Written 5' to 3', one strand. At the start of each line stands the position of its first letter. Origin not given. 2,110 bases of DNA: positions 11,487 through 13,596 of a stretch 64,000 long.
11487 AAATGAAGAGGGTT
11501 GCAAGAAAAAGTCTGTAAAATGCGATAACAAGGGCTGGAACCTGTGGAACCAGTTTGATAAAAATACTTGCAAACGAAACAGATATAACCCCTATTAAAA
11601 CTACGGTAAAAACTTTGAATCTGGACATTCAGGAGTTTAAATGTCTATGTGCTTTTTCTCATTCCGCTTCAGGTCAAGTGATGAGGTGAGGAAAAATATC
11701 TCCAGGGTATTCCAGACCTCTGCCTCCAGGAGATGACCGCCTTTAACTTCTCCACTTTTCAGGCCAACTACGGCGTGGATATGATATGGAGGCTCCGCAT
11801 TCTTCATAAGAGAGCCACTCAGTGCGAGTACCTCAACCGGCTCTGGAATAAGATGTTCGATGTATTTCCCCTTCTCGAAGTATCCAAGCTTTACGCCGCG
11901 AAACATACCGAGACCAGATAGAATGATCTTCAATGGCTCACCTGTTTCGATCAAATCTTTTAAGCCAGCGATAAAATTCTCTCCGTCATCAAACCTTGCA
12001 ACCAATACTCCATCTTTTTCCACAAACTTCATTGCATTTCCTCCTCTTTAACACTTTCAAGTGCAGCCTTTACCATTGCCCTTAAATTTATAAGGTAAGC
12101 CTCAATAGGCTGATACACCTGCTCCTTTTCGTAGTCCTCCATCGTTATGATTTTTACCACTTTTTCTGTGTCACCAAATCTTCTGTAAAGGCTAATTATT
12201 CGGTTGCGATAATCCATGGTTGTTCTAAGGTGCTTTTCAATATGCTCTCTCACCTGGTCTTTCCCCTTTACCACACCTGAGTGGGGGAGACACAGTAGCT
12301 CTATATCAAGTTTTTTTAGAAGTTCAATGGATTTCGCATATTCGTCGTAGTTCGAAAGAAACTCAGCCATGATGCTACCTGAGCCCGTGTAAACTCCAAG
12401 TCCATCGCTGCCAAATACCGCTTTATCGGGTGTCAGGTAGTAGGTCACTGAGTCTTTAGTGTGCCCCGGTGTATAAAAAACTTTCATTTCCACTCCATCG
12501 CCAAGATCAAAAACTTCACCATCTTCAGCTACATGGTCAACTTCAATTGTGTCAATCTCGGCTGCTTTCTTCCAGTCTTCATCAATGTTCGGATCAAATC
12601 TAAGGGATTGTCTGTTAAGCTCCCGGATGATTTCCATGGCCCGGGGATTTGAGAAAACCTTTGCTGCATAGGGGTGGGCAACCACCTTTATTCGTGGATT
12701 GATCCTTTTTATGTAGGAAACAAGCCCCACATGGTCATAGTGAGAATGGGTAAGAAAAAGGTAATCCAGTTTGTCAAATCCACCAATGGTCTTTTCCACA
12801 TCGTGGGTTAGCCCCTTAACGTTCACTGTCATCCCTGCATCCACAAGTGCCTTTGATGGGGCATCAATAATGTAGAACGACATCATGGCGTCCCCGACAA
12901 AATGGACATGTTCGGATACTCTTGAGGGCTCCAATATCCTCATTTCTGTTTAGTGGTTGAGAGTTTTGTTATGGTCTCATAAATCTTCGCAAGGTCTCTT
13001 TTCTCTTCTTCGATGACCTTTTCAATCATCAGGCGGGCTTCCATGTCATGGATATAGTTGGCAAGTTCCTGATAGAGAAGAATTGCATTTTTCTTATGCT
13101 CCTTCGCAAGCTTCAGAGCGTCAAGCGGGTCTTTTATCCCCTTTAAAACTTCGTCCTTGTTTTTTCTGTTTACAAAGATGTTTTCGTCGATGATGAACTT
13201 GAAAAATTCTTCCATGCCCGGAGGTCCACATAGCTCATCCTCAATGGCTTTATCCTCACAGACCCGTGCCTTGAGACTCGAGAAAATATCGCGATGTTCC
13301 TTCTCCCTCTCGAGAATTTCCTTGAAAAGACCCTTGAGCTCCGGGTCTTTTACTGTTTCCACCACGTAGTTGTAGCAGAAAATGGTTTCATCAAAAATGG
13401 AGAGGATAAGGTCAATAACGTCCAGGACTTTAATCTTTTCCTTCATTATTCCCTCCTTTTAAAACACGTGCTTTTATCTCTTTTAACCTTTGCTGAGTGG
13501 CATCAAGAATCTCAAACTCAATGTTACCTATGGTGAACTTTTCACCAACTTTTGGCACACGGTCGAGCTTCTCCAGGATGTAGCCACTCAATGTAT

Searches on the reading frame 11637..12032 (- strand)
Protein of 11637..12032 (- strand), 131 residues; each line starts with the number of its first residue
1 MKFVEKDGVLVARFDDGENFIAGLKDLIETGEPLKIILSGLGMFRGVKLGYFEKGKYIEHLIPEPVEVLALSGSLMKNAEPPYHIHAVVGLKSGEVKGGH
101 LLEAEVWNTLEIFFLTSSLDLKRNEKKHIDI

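Call 63: search_protein_families(library=pfam, proteins=[window:11637-12032:-], max_evalue=0.001)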
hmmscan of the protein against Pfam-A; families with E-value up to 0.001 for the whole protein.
window:11637-12032:- (131 aa): 1 family
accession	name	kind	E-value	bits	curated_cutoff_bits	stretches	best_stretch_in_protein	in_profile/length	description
PF03479.20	PCC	-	1.5e-20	74.1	25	1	9-114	2-112/117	Plants and Prokaryotes Conserved (PCC) domain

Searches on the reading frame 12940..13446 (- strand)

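Call 63: search_protein_families(library=pfam, proteins=[window:12940-13446:-], max_evalue=0.001)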
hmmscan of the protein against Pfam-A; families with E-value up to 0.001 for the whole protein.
window:12940-13446:- (168 aa): 2 families
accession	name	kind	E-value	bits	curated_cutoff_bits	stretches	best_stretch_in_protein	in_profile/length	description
PF02915.23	Rubrerythrin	-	2.3e-05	25.2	22.8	0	24-58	102-136/137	Rubrerythrin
PF00210.30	Ferritin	-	0.00013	22.3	24.5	0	80-163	50-140/142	Ferritin-like domain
